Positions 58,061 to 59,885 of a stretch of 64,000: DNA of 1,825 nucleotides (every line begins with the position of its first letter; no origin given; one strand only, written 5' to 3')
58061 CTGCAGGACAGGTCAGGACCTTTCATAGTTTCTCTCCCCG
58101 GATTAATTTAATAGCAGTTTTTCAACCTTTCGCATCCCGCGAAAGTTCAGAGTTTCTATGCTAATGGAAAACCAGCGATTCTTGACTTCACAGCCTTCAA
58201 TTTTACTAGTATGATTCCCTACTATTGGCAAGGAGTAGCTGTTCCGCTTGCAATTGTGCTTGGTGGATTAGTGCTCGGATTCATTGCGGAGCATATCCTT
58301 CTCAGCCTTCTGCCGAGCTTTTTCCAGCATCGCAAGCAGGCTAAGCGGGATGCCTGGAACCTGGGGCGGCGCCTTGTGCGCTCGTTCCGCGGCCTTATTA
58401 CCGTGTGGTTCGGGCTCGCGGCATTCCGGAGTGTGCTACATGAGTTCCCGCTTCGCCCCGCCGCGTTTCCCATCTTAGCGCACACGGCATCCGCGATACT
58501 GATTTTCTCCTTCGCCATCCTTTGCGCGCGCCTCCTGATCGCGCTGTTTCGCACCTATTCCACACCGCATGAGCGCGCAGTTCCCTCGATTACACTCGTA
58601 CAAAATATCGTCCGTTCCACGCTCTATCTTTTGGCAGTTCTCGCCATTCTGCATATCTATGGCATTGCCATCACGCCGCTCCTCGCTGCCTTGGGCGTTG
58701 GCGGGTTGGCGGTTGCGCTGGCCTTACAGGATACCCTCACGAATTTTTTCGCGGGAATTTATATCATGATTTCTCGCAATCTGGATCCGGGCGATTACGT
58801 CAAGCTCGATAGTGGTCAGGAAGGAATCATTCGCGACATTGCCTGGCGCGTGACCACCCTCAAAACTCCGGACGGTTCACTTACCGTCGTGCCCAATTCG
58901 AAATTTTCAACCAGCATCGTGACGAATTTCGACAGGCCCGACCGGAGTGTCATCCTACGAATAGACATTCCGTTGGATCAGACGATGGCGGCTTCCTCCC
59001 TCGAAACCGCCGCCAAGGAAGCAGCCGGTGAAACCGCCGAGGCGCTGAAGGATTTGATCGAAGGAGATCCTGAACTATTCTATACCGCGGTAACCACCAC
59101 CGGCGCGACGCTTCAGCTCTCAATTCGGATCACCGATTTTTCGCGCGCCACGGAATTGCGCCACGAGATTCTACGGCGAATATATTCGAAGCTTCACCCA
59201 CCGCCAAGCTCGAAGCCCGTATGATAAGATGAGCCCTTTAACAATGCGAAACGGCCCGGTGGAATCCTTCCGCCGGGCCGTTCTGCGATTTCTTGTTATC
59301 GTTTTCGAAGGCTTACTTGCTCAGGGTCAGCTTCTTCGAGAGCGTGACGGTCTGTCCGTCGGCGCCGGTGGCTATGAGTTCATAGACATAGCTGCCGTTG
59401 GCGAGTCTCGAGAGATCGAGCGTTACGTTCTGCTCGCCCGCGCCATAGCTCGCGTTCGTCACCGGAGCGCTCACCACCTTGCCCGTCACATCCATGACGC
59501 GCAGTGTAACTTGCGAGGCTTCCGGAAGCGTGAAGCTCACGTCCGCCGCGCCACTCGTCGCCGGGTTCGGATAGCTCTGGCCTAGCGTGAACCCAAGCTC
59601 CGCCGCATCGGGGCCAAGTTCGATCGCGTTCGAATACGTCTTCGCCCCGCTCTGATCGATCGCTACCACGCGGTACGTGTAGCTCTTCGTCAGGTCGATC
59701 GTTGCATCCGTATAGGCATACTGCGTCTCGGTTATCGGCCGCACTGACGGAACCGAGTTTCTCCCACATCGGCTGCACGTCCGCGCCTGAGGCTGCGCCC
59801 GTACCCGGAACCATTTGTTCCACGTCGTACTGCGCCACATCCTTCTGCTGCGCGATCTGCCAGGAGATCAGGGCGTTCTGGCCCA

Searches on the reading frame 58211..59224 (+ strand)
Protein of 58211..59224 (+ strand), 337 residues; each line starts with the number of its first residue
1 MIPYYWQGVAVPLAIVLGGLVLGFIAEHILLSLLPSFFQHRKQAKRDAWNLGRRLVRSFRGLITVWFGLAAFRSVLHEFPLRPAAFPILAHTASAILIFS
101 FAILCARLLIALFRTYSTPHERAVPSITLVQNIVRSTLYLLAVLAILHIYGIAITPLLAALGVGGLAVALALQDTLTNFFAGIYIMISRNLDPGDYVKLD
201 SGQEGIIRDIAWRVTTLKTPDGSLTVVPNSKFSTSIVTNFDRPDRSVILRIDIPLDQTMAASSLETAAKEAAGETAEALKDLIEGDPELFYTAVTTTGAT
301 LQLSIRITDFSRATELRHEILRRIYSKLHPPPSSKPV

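Call 41: find_encoding_contigs(protein=window:58211-59224:+, flank=3000, max_places=10)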
Protein window:58211-59224:+ (337 aa): 1 contig read that carries it; 1 place shown.
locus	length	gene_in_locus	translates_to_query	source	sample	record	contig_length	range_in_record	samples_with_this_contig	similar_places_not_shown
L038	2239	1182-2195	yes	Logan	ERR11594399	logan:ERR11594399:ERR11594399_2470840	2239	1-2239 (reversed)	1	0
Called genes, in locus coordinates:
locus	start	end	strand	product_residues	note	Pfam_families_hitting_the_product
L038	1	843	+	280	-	?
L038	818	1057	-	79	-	-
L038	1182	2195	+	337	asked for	PF21088:MS_channel_1st (weak), PF00924:MS_channel_2nd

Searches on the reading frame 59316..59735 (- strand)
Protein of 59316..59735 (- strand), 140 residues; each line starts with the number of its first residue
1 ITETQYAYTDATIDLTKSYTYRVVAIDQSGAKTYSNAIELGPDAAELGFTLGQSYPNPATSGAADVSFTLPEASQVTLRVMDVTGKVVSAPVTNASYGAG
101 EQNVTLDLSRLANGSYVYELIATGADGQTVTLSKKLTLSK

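Call 38: search_protein_families(library=pfam, proteins=[window:59316-59735:-], max_evalue=0.01)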
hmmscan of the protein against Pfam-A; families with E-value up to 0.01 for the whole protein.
seq(140 aa): 4 families
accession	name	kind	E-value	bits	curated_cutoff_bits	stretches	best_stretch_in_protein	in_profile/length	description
PF18962.6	Por_Secre_tail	-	2.2e-10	41.1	27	1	55-122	2-64/75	Secretion system C-terminal sorting domain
PF22352.2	K319L-like_PKD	-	0.00047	20.5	27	0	99-131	45-77/84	K319L-like, PKD domain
PF13860.13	FlgD_ig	-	0.002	18.5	27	1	62-124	8-77/79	FlgD Ig-like domain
PF11589.14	DUF3244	-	0.0041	17.5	25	1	73-123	39-86/96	Domain of unknown function (DUF3244)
